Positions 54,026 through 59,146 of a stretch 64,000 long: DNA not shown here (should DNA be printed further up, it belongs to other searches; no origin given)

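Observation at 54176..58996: About 1606-aa fusion of HD phosphohydrolase, about 500-aa helical-repeat region, NadD-like nucleotidyltransferase, GNAT-like and PRTase-like modules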

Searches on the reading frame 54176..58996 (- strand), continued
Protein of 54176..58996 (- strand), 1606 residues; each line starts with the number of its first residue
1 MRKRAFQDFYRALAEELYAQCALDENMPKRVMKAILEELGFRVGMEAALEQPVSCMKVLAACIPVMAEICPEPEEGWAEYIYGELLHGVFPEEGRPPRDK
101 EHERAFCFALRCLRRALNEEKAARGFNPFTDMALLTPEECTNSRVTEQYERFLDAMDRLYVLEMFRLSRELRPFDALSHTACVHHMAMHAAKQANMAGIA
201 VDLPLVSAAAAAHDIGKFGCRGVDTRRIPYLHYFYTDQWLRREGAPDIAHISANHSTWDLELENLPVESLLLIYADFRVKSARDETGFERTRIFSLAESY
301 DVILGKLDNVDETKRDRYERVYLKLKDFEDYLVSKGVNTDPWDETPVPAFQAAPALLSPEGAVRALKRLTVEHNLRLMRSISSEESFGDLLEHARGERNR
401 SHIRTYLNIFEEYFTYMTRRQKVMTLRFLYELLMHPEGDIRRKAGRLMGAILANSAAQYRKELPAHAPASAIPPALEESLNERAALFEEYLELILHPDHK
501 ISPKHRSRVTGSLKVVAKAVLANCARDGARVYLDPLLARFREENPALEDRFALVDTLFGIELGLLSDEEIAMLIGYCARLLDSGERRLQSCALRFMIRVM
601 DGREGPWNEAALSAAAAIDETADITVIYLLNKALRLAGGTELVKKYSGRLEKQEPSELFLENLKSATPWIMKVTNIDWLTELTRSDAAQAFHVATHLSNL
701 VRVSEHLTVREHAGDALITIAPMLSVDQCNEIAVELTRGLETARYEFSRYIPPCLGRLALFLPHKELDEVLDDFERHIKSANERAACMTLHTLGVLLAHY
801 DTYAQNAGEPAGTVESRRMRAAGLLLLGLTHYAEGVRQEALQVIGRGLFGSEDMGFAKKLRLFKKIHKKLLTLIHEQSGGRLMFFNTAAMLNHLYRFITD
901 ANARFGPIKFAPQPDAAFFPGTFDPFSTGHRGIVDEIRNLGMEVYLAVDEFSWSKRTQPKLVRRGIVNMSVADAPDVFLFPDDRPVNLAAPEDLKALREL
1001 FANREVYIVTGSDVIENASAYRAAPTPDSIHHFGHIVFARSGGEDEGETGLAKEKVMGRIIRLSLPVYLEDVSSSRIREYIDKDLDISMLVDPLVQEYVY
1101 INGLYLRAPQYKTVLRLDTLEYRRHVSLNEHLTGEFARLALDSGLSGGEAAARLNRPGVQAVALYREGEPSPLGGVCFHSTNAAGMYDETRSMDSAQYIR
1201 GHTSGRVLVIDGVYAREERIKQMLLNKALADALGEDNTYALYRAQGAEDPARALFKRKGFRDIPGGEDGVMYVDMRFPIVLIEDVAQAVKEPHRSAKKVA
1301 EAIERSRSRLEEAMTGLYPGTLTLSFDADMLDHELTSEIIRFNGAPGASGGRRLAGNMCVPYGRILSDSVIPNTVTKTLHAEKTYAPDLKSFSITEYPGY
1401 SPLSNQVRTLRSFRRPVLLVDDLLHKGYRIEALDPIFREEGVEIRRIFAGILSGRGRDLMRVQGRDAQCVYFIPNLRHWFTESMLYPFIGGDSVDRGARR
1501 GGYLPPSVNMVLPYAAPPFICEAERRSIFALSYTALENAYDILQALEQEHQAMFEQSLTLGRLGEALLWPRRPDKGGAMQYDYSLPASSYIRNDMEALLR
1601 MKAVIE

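Call 31: search_protein_families(library=pfam, alignment_id=A3, max_evalue=0.01)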
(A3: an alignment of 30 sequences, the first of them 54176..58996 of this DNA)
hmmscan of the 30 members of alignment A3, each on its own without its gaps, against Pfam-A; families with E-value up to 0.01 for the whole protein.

A. member 1, window:54176-58996:- (1606 aa): 1 family
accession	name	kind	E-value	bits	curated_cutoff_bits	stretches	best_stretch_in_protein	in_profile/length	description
PF01467.32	CTP_transf_like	-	1e-05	26.2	21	1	918-1079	1-132/133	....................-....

B. families by the number of members that match (of 30 scanned): 7 families
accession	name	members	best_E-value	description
PF01467.32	CTP_transf_like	30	1.3e-09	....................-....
PF01966.28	HD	19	1.2e-06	HD domain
PF02985.28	HEAT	7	8e-07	HEAT repeat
PF13646.12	HEAT_2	2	0.00037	HEAT repeats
PF13513.12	HEAT_EZ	1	0.004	HEAT-like repeat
PF00975.26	Thioesterase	1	0.0041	Thioesterase domain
PF16113.10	ECH_2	1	0.007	Enoyl-CoA hydratase/isomerase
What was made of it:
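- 56282..57808 (-): HEAT-like helical-repeat scaffold, residues 397-905. Pfam HEAT in 7 of 30 homologues (call 31).
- On HIGH-signature nucleotidyltransferase superfamily (Pfam PF01467): All 30 homologues match (call 31).
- On HD metal-dependent phosphohydrolase superfamily (PF01966): 19 of 30 homologues match at E <= 0.01, best 1.2e-6 (call 31).
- Checked: It matches in 19 of 30 homologues, best 1.2e-6 (call 31). Helical repeats: Pfam HEAT matches in 7 of 30 homologues, best 8e-7 (call 31).
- The HD Pfam model matches 19 of 30 homologues (call 31).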

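Call 81: list_cluster_members(proteins=[P0001, P0078, P0056, P0017])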
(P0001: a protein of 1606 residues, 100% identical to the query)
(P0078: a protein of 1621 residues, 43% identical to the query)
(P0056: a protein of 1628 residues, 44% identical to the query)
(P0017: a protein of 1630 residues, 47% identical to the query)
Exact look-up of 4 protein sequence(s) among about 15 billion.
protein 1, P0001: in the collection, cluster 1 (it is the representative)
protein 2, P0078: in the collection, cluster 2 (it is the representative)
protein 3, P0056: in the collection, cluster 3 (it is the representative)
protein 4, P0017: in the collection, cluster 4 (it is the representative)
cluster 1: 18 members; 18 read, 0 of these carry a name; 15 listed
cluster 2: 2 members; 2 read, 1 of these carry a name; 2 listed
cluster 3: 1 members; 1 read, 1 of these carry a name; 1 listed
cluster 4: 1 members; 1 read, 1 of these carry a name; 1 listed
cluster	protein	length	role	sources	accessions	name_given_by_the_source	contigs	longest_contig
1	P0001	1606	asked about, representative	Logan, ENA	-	-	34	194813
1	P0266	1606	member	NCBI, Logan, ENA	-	-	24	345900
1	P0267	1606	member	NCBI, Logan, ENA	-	-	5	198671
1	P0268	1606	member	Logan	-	-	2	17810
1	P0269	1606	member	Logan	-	-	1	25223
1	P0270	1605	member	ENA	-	-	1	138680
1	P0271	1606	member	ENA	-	-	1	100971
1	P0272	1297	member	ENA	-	-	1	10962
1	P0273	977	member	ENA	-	-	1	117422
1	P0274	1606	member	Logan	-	-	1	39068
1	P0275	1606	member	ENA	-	-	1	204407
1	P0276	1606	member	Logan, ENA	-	-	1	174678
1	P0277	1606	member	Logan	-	-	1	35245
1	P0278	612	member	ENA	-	-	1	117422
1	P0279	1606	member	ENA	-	-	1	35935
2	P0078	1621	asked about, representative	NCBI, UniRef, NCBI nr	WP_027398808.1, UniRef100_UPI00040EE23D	nicotinate-nicotinamide nucleotide adenylyltransferase [Anaerovorax odorimutans] | nicotinate-nicotinamide nucleotide adenylyltransferase n=1 Tax=Anaerovorax odorimutans ... | hypothetical protein [Anaerovorax odorimutans]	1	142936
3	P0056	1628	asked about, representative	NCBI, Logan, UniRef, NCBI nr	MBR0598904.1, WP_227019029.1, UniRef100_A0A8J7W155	hypothetical protein [Sinanaerobacter chloroacetimidivorans] | nicotinate-nucleotide adenylyltransferase n=1 Tax=Sinanaerobacter chloroacetimidivorans ...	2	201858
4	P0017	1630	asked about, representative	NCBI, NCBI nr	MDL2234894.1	HD domain-containing protein [Christensenellaceae bacterium OttesenSCG-928-L17]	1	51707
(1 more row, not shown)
